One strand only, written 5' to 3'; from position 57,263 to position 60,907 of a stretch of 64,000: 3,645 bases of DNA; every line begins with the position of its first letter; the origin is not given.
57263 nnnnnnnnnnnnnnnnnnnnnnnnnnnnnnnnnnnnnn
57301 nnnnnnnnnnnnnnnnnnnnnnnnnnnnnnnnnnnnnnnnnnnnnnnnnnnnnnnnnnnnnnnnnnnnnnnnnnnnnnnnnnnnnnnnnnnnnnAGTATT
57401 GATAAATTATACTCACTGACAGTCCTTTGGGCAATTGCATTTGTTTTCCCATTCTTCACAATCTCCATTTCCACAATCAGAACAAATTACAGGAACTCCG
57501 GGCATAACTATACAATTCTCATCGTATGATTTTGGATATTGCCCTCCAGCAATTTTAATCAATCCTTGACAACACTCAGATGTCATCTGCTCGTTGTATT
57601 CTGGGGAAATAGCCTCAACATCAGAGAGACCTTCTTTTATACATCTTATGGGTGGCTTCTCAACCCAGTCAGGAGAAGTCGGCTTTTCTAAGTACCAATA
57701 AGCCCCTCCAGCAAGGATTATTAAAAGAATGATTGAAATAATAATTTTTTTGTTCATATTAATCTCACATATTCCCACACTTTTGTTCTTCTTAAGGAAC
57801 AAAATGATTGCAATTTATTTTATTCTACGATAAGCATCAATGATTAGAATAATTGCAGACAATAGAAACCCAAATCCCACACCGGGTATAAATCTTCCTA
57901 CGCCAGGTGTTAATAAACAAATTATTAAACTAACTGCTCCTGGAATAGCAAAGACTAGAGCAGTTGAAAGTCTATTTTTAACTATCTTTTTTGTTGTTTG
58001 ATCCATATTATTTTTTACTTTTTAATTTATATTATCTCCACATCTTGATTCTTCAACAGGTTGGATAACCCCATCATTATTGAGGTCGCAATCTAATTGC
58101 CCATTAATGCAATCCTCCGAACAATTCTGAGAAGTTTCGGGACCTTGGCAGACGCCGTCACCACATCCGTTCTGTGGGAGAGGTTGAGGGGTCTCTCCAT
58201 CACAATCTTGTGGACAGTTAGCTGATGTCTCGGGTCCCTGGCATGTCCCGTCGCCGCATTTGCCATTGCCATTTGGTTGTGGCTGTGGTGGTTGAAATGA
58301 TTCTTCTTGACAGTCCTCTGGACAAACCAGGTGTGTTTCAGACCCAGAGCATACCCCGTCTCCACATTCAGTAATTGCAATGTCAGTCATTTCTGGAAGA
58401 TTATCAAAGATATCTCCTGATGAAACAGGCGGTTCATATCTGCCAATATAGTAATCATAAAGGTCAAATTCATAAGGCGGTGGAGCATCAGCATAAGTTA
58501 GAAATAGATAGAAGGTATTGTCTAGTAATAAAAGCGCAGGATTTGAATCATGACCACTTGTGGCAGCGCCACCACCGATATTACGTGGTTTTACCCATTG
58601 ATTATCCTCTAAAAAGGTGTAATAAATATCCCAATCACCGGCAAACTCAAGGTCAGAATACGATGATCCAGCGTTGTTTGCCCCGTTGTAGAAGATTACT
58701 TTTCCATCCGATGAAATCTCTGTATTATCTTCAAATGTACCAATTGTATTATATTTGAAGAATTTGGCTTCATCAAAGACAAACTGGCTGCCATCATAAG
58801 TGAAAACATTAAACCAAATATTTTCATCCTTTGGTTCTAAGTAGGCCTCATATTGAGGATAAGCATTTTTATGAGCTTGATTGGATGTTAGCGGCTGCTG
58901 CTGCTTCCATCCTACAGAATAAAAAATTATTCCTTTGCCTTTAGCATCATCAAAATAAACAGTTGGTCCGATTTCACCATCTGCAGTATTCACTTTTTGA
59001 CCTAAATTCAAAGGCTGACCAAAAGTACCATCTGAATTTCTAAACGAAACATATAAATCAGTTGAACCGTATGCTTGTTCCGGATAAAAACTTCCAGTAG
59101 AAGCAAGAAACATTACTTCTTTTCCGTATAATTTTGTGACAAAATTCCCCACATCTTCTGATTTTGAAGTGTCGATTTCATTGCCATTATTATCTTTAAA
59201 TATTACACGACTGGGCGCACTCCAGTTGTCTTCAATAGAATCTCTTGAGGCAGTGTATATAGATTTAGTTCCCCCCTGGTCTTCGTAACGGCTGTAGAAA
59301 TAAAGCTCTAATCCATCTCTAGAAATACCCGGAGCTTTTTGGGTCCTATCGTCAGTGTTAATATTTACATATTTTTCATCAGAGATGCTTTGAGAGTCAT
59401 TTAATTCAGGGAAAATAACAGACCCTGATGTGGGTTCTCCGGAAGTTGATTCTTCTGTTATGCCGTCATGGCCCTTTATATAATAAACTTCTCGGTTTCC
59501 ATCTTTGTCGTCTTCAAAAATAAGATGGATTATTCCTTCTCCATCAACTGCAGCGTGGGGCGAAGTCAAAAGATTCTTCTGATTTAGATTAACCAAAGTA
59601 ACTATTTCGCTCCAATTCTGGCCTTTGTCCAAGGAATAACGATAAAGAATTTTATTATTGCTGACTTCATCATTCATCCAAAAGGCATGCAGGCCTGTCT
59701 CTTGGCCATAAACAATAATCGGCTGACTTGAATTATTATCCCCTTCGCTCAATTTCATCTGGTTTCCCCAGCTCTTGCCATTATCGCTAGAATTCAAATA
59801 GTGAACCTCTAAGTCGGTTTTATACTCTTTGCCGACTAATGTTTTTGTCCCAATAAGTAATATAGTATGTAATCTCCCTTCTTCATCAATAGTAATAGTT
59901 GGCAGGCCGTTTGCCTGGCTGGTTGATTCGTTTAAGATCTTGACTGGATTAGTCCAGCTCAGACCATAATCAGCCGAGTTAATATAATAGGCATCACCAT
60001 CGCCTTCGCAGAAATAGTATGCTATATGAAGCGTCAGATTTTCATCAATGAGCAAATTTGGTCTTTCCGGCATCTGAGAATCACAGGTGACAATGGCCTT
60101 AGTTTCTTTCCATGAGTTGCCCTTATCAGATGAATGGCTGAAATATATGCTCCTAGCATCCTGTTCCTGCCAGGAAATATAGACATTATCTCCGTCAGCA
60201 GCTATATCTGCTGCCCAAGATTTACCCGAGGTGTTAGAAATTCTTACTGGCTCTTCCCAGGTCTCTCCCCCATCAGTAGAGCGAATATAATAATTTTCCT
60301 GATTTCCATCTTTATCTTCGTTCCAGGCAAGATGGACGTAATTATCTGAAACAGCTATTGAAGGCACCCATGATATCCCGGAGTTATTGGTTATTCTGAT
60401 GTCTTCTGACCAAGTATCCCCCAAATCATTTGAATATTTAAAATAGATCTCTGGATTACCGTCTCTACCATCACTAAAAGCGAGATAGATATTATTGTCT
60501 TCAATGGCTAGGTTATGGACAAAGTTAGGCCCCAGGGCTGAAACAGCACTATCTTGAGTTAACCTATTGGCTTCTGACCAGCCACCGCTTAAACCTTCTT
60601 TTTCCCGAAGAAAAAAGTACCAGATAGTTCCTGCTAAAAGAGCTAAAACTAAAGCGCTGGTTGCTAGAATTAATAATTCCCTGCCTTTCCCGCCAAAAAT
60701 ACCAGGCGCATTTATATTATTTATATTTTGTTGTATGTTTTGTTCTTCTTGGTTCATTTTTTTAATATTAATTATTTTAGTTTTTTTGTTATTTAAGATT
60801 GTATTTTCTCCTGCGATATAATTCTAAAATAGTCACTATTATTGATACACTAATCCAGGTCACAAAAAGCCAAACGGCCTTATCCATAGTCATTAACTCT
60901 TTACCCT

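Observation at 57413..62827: Tandem family of signal-anchored surface proteins sharing a Cys-rich C-terminal module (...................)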

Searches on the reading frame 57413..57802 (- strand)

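Call 3: search_protein_families(library=pfam, proteins=[window:57413-57802:-], max_evalue=1)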
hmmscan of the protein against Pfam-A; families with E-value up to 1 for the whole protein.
window:57413-57802:- (129 aa): 1 family
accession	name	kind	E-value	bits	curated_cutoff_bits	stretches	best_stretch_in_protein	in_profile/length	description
PF02706.20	Wzz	-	0.12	13.1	25.5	1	16-41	14-39/91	Chain length determinant protein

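Call 4: search_protein_families(library=ncbifam, proteins=[window:57413-57802:-], max_evalue=1)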
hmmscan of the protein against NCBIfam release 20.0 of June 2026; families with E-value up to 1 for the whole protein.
window:57413-57802:- (129 aa): 0 families

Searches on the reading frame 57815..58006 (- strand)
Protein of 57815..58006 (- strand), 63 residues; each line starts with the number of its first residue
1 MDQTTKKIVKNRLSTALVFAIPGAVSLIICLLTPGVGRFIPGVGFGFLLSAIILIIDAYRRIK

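Call 82: search_protein_families(library=pfam, proteins=[window:57815-58006:-], max_evalue=0.001)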
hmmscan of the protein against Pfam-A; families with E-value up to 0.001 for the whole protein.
window:57815-58006:- (63 aa): 0 families

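Call 98: search_protein_families(library=ncbifam, proteins=[window:57815-58006:-], max_evalue=1)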
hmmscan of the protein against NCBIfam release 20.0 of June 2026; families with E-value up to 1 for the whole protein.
window:57815-58006:- (63 aa): 0 families

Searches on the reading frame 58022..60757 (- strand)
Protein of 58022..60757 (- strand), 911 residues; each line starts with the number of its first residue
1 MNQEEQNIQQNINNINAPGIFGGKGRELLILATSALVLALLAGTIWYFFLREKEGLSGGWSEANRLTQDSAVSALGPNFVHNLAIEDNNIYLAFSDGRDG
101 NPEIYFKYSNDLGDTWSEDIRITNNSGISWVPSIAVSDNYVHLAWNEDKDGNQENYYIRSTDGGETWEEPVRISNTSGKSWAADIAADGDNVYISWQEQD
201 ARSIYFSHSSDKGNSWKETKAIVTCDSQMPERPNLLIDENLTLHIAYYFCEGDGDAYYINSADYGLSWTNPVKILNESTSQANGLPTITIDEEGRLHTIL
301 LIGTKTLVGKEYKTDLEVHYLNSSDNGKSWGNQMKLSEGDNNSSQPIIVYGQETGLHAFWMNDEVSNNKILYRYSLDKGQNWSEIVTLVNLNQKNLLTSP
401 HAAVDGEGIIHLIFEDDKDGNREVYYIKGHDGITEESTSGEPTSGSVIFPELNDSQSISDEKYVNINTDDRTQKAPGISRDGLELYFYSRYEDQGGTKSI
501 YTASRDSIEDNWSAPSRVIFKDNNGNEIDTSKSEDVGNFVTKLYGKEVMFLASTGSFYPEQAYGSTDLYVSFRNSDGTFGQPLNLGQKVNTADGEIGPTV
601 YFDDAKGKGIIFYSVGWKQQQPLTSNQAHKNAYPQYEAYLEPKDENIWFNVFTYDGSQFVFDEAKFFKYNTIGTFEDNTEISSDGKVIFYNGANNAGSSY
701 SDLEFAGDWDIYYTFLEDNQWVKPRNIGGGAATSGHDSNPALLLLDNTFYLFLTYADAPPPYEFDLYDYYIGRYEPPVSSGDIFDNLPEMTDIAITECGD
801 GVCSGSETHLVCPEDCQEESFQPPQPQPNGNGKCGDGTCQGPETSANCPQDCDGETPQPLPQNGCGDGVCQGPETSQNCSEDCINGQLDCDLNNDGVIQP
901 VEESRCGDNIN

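Call 3: search_protein_families(library=pfam, proteins=[window:58022-60757:-], max_evalue=1)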
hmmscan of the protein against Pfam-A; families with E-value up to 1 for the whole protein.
window:58022-60757:- (911 aa): 5 families
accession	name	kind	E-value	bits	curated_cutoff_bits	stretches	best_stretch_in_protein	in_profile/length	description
PF13088.12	BNR_2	-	3.1e-17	63.3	31.4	3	203-395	19-210/277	BNR repeat-like domain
PF04616.20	Glyco_hydro_43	-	1.6e-07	31.4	32.2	2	116-237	55-175/288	Glycosyl hydrolases family 43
PF02012.26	BNR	-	0.00027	20.9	27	1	159-168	2-11/12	BNR/Asp-box repeat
PF21471.3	Reelin_subrepeat-B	-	0.019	15.2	27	0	361-389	51-79/127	Reelin subrepeat B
PF09255.16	Antig_Caf1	-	0.23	12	25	0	286-326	15-52/136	Caf1 Capsule antigen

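Call 4: search_protein_families(library=ncbifam, proteins=[window:58022-60757:-], max_evalue=1)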
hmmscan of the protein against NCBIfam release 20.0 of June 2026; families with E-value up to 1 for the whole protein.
window:58022-60757:- (911 aa): 4 families
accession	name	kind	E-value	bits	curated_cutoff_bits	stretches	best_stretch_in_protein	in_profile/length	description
NF053607.1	CHU_0125_OmpA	equivalog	7.6e-11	41.2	620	3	551-603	290-338/639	CHU_0125 family OmpA-like outer membrane integrity protein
NF053835.1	PDIAV_lipo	equivalog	1.8e-07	30.9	90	2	128-250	88-219/458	PDIAV motif-containing lipoprotein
NF045728.1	glycosyl_F510_1955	equivalog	0.0047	16.2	175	1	81-221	96-215/246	F510_1955 family glycosylhydrolase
NF002770.0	PRK02854.1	equivalog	0.095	12.3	201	1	193-231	137-175/179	primosomal protein DnaT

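Call 7: find_encoding_contigs(protein=window:58022-60757:-, flank=10000, max_places=6)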
Protein window:58022-60757:- (911 aa): no gene with exactly this product is on record in the collection.

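Call 8: search_solved_structures(query=window:58022-60757:-, max_evalue=1, show_alignments=2)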
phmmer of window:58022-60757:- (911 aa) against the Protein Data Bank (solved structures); distinct sequences matched with E-value up to 1: 1.
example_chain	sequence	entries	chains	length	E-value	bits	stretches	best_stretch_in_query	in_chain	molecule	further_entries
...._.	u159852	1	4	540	0.078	14.1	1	154-313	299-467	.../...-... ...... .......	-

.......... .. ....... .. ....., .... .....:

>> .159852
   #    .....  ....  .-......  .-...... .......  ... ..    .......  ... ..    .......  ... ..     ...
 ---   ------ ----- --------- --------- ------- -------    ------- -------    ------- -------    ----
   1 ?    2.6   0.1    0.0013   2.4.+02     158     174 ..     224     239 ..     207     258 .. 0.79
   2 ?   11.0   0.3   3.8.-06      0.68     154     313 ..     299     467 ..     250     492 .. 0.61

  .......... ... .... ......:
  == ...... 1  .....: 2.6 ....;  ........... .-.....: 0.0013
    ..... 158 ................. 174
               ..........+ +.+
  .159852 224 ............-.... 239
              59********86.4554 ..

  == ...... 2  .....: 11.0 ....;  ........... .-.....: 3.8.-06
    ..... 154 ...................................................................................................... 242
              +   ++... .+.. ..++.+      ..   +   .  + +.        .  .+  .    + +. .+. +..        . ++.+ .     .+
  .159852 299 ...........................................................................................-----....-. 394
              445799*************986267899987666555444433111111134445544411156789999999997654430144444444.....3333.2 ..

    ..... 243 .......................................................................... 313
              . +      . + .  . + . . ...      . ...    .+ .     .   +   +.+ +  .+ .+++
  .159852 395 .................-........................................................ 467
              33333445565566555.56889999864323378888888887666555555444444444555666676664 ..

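Call 10: find_homologous_proteins(query=window:58022-60757:-, max_evalue=0.001)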
Query window:58022-60757:- (911 aa): 35 proteins with E <= 0.001 among 8000 candidates.
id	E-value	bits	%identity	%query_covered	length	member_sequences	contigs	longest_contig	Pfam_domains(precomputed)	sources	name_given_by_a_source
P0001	0.0e+0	2139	100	100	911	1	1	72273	PF04616.21,PF13088.13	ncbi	-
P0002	5.4e-281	953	54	87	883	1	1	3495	PF15892.12,PF02012.27,PF13088.13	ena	-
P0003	8.2e-74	267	31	43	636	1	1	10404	PF19408.6,PF26549.1,PF18962.8,PF02740.21,PF12904.14,PF02012.27,PF13088.13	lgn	-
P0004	3.7e-71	259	38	24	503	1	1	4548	PF18962.8,PF02012.27,PF13088.13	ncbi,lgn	-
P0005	3.5e-70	255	27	46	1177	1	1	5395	PF22352.3,PF00801.27,PF13088.13,PF18911.7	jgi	jgi:chitodextrinase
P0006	2.9e-66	242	29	44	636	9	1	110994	PF19408.6,PF18962.8,PF12904.14,PF02012.27,PF13088.13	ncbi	-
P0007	2.8e-62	229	29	44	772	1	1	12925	PF18962.8,PF25788.3,PF00041.28,PF13088.13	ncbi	-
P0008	1.1e-55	207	29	37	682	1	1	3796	PF13088.13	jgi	jgi:hypothetical protein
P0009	9.8e-53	198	26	42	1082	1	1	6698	PF26549.1,PF26550.2,PF07676.19,PF02012.27,PF13088.13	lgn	-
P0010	3.4e-46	176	25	41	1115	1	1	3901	PF22847.3,PF15892.12,PF13860.13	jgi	jgi:hypothetical protein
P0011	5.6e-44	169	29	38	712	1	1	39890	PF26549.1,PF07676.19,PF02012.27,PF13088.13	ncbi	-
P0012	1.8e-40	157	28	35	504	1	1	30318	PF15892.12,PF02012.27,PF13088.13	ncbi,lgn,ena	-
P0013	9.4e-38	148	61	8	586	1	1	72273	-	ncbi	-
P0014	3.0e-35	140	25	41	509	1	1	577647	PF13088.13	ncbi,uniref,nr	ncbi:BNR repeat-like domain protein [Candidatus Bilamarchaeum dharawalense]|uniref:BNR repeat-like d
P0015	6.4e-35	139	27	43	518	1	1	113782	PF15892.12,PF02012.27,PF13088.13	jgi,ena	-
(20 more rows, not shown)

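Call 11: list_cluster_members(proteins=[P0001, P0013, P0002])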
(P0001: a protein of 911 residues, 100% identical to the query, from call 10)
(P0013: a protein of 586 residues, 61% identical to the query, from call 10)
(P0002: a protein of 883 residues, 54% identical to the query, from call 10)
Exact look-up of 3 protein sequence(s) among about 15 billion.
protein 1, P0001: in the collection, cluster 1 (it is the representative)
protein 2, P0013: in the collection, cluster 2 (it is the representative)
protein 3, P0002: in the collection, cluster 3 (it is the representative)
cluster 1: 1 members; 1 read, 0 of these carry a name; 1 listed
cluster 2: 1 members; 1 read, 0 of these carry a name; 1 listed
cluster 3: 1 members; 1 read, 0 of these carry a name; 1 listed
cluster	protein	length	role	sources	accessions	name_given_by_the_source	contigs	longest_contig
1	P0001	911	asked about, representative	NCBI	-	-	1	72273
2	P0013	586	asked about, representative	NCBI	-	-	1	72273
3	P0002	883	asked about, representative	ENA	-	-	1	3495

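Call 22: find_related_loci(query=window:58022-60757:-, collection=genome_contigs, flank=10000)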
Query window:58022-60757:- (911 aa) in genome_contigs; peptide patterns used: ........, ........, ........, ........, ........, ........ (x = any residue, [..] = any of these).
29 stretches matched a pattern; 2 encode a relative of the query (tblastn E <= 1e-3); 2 distinct loci.
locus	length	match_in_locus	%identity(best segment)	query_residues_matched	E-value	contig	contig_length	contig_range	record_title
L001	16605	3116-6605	53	788-901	2e-7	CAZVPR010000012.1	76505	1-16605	MAG TPA_asm: uncultured Anaerolineales bacterium isolate SRP077602_co5_498 genome assembly, contig: NODE_1332_length_765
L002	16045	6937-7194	43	795-907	5e-5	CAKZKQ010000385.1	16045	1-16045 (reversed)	MAG TPA_asm: uncultured proteobacterium isolate ERR2094171_bin.68_CONCOCT_v1.1_MAG genome assembly, contig: ERZ650152.27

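Call 32: find_encoding_contigs(protein=P0001, flank=10000, max_places=4)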
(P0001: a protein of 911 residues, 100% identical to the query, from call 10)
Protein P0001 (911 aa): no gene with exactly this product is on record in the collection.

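Call 33: find_encoding_contigs(protein=P0002, flank=10000, max_places=4)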
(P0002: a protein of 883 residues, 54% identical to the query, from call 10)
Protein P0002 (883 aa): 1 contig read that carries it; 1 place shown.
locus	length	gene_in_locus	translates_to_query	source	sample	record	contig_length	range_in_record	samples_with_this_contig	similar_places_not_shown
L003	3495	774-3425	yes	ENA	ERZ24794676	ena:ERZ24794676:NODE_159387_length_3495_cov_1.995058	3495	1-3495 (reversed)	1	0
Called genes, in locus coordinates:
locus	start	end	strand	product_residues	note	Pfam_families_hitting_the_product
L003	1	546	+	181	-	?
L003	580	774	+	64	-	-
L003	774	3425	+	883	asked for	PF13088:BNR_2 (weak), PF15892:BNR_4 (faint), PF02012:BNR (faint), PF13088:BNR_2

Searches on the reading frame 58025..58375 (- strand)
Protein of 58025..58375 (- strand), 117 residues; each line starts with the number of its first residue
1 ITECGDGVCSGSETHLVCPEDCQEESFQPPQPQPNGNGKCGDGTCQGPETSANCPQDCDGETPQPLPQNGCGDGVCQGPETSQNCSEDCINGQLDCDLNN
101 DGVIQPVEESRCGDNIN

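Call 13: search_protein_families(library=pfam, proteins=[window:58025-58375:-], max_evalue=10)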
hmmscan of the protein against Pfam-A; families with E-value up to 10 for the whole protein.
seq(117 aa): 0 families

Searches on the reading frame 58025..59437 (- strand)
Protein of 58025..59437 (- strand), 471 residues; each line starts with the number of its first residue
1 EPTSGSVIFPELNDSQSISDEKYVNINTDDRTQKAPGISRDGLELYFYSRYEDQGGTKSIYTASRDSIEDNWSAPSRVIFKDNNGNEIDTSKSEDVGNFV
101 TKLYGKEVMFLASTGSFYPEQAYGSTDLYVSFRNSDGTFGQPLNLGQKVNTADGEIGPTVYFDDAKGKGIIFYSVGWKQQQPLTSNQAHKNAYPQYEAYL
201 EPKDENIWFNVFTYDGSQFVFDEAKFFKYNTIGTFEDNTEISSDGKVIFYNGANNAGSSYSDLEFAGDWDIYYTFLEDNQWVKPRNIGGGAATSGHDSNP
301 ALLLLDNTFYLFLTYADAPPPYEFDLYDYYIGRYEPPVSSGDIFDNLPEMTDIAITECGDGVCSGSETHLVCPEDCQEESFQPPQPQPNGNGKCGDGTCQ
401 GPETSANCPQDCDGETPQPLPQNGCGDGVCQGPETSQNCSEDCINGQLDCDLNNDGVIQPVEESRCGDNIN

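Call 63: predict_structure(alignment_id=A7)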
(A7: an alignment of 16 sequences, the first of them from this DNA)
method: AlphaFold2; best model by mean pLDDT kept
length: 471 residues; sequences in the alignment: 16
mean_pLDDT: 58.8   pTM: 0.48
mean pLDDT of the five models: 58.8, 57.9, 57.8, 57.6, 52.8
residues with pLDDT >= 90: 6; 70-90: 164; 50-70: 122; < 50: 179
segments of 3 or more residues with pLDDT < 50: 1-33, 95-98, 120-124, 178-180, 230-232, 256-266, 292-298, 314-391, 446-454, 456-471
pLDDT, mean of each block of 10 residues (from residue 1): 30 34 38 61 79 60 89 87 82 53 66 57 62 86 74 59 81 60 62 76 66 82 63 54 70 52 50 76 69 50 54 44 30 36 32 29 31 35 37 75 86 66 70 80 59 39 37 33
secondary structure, 60 per line:
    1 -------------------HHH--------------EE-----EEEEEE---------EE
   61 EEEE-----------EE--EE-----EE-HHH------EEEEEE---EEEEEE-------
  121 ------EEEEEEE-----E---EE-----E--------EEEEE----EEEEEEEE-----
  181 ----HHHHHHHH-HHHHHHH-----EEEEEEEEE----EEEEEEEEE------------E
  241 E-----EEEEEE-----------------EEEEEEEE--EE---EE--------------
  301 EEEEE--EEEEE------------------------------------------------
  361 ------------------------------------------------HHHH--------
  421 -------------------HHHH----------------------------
elements in order: E44-49 E59-64 E99-104 E108-113 E127-133 E159-163 E168-175 H185-192 H194-200 E206-214 E219-227 E247-252 E270-277 E301-305 E308-312 H409-412 H440-443

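Call 67: fold_search(model_id=the predicted structure, library=pdb)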
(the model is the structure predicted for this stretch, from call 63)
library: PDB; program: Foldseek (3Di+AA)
matches with E <= 10: 947; with E <= 0.001: 132
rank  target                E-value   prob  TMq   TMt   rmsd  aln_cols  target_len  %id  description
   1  3c7e                  8.0e-06  1.00  0.34  0.33   7.7       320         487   16  Crystal structure of a glycoside hydrolase family 43 arabinoxylan arabinofuranohydrolase from Bacillus subtilis. (released 2008-11-18)
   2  3pjq_A                1.4e-05  1.00  0.30  0.24   9.3       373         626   12  Trypanosoma cruzi trans-sialidase-like inactive isoform (including the natural mutation Tyr342His) in complex with lac (released 2011-06-08)
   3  1ms1_A                1.4e-05  1.00  0.30  0.24   9.0       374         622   11  Monoclinic form of Trypanosoma cruzi trans-sialidase, in complex with 3-deoxy-2,3-dehydro-N-acetylneuraminic acid (DAN (released 2003-03-25)
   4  3qed_B                1.6e-05  1.00  0.35  0.50   6.0       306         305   10  The structure and function of an arabinan-specific alpha-1,2-arabinofuranosidase identified from screening the activit (released 2011-02-16)
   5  4qrj_A                2.0e-05  1.00  0.27  0.34  11.2       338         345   10  Crystal structure of a putative 6-phosphogluconolactonase (BACUNI_04672) from Bacteroides uniformis ATCC 8492 at 2.20  (released 2014-07-23)
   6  1mz6                  2.2e-05  1.00  0.29  0.23   9.7       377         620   11  Trypanosoma rangeli sialidase in complex with the inhibitor DANA (released 2002-10-16)
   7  1s0i_A                2.3e-05  1.00  0.30  0.24   9.1       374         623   11  Trypanosoma cruzi trans-sialidase in complex with sialyl-lactose (Michaelis complex) (released 2004-05-18)
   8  7fh8                  2.5e-05  1.00  0.29  0.22   8.1       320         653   15  Friedel-Crafts alkylation enzyme CylK mutant H391A (released 2022-02-16)
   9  3c7g_A                2.8e-05  1.00  0.32  0.31   8.0       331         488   14  Crystal structure of a glycoside hydrolase family 43 arabinoxylan arabinofuranohydrolase from Bacillus subtilis in com (released 2008-11-18)
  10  1mr5                  2.8e-05  1.00  0.29  0.23   9.8       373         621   12  Orthorhombic form of Trypanosoma cruzi trans-sialidase (released 2003-03-18)
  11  4qrj_B                2.8e-05  1.00  0.27  0.34  11.2       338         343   10  Crystal structure of a putative 6-phosphogluconolactonase (BACUNI_04672) from Bacteroides uniformis ATCC 8492 at 2.20  (released 2014-07-23)
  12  1ms9_A                4.9e-05  1.00  0.30  0.24   8.9       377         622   12  Triclinic form of Trypanosoma cruzi trans-sialidase, in complex with lactose (released 2003-03-25)
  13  1vkd_A                5.1e-05  1.00  0.33  0.44   6.4       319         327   12  Crystal structure of a predicted glycosidase (tm1225) from thermotoga maritima msb8 at 2.10 A resolution (released 2004-05-25)
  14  7fh7                  5.1e-05  1.00  0.29  0.22   8.1       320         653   15  Friedel-Crafts alkylation enzyme CylK mutant Y37F (released 2022-02-16)
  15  1ms8_A                5.4e-05  1.00  0.28  0.23   9.4       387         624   10  Triclinic form of Trypanosoma cruzi trans-sialidase, in complex with 3-deoxy-2,3-dehydro-N-acetylneuraminic acid (DANA (released 2003-03-25)
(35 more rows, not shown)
